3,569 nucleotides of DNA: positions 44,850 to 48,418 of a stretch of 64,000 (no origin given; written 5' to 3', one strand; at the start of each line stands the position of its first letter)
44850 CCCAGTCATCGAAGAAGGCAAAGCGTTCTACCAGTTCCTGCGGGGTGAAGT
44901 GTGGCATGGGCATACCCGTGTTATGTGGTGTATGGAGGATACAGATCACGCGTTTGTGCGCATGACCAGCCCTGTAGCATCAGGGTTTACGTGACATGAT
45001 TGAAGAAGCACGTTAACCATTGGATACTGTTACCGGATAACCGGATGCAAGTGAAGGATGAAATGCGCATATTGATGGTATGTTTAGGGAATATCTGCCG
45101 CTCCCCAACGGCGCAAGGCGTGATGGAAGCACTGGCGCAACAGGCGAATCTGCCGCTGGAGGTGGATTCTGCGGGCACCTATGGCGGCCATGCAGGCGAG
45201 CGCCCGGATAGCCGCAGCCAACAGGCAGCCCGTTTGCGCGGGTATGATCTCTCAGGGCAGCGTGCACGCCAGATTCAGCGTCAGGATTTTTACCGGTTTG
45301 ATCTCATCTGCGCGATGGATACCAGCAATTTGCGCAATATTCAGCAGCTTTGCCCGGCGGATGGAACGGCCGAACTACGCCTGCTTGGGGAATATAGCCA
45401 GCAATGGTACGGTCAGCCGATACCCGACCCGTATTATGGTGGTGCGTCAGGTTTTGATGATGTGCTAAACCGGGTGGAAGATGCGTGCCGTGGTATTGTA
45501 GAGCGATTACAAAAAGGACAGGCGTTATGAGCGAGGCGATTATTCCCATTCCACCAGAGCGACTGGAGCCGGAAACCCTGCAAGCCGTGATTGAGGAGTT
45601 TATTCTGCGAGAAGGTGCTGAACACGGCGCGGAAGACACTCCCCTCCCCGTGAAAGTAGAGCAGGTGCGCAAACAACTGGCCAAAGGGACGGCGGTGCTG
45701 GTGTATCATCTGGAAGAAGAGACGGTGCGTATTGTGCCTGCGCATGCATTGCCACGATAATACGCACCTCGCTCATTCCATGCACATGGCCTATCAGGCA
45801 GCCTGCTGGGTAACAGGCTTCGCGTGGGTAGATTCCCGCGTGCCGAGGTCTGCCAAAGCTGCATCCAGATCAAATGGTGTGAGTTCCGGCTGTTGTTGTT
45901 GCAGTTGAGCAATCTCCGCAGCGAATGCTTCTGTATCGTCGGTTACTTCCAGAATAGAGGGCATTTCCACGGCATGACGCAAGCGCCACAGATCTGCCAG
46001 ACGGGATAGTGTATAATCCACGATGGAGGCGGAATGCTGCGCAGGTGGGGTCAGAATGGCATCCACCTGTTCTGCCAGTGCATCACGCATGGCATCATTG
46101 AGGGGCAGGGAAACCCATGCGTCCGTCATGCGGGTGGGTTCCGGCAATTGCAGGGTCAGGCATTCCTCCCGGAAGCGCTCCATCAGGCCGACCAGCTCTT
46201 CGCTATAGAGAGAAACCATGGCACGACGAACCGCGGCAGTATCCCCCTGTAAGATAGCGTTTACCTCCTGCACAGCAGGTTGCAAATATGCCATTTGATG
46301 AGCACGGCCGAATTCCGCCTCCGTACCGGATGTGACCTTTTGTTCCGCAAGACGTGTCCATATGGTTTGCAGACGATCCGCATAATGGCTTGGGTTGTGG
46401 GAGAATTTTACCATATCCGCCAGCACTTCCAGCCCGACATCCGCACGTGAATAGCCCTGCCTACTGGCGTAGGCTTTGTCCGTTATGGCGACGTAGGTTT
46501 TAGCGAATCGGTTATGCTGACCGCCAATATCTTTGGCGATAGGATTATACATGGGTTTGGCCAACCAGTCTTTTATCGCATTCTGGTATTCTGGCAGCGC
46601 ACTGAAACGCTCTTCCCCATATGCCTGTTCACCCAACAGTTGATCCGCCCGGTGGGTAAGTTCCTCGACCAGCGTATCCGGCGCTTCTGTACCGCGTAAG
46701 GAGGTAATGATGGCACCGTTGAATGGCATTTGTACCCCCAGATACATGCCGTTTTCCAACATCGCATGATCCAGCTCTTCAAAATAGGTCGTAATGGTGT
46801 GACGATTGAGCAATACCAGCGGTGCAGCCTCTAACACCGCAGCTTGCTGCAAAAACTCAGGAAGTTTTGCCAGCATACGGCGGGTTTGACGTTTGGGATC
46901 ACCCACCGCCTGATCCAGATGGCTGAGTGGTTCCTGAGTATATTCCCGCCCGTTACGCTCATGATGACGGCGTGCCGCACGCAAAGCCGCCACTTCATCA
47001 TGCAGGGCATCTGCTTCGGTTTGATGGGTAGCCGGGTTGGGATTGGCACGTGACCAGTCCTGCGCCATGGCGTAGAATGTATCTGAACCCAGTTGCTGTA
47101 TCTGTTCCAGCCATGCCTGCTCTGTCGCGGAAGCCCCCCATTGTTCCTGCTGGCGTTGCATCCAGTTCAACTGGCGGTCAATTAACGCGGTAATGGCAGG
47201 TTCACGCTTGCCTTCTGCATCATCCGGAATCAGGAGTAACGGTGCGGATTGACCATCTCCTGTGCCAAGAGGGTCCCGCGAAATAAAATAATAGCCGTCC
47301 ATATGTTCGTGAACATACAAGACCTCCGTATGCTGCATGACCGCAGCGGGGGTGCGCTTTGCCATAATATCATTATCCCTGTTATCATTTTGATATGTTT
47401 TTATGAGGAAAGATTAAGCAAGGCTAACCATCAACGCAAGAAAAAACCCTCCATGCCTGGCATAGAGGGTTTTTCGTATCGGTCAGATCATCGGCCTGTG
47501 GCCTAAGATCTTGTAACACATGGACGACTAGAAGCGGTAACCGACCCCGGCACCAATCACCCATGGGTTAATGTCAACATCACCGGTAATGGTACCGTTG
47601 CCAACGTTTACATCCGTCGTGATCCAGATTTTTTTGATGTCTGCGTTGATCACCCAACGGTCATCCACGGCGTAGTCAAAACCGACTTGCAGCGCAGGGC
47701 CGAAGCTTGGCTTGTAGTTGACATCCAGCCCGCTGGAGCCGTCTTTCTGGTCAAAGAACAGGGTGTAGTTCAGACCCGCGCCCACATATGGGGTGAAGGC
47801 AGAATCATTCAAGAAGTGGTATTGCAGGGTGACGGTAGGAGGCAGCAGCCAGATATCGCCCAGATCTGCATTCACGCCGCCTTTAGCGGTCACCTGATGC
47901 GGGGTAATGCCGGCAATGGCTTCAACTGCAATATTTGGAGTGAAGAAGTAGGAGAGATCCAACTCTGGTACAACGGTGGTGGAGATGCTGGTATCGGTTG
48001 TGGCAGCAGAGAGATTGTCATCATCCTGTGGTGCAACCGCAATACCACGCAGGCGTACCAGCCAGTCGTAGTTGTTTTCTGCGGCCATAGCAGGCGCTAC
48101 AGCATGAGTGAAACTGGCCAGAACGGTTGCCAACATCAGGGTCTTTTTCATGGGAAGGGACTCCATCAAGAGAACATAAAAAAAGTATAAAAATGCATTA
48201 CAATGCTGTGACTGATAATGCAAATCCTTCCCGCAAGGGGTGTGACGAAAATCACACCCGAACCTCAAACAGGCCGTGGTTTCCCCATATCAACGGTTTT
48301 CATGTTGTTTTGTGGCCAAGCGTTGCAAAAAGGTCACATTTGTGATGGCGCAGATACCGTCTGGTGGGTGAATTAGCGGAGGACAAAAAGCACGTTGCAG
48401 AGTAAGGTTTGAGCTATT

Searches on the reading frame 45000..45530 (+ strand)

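Call 66: search_protein_families(library=pfam, proteins=[window:45000-45530:+], max_evalue=0.001)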
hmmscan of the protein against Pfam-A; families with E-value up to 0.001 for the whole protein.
window:45000-45530:+ (176 aa): 1 family
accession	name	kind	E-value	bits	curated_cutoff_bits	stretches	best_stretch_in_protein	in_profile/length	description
PF01451.26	LMWPc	-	4.5e-36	124.6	23.2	1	24-165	1-142/144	Low molecular weight phosphotyrosine protein phosphatase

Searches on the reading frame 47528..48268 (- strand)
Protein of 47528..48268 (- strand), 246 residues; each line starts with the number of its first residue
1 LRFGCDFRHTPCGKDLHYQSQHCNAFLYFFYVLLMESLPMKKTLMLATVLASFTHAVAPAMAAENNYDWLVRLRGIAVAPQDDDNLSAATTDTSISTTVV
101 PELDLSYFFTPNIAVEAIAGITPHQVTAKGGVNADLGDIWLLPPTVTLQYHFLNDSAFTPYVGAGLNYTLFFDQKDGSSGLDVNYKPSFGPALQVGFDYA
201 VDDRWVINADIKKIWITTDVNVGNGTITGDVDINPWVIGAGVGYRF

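Call 65: search_protein_families(library=pfam, proteins=[window:47528-48268:-], max_evalue=0.001)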
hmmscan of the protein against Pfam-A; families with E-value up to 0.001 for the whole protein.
window:47528-48268:- (246 aa): 2 families
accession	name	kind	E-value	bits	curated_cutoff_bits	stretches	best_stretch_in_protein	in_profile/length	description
PF03922.20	OmpW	-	2.5e-48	165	24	1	68-246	4-195/195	OmpW family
PF13505.12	OMP_b-brl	-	1.2e-14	55.4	28.7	1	49-246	2-175/175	Outer membrane protein beta-barrel domain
